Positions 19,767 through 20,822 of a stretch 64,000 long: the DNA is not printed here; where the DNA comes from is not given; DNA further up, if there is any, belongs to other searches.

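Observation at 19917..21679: HipA-like kinase followed, not preceded, by a HipA-N/HipS-like domain gene: inverted split-HipA toxin-antitoxin candidate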

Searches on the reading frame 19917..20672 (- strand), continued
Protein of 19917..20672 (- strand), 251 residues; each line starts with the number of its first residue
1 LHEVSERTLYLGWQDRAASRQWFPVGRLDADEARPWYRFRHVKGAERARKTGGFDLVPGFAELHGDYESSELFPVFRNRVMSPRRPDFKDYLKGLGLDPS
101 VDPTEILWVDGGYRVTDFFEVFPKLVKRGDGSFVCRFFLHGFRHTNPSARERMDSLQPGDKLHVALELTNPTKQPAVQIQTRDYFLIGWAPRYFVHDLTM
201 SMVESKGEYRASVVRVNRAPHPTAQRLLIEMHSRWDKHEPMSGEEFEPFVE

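Call 109: search_protein_families(library=phrogs, proteins=[window:19917-20672:-], max_evalue=0.001)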
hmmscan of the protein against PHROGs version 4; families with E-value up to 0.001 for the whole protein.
window:19917-20672:- (251 aa): 1 family
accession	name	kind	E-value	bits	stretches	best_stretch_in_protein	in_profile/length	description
phrog_8026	-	unknown function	7.3e-43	147.9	1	7-248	5-244/246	-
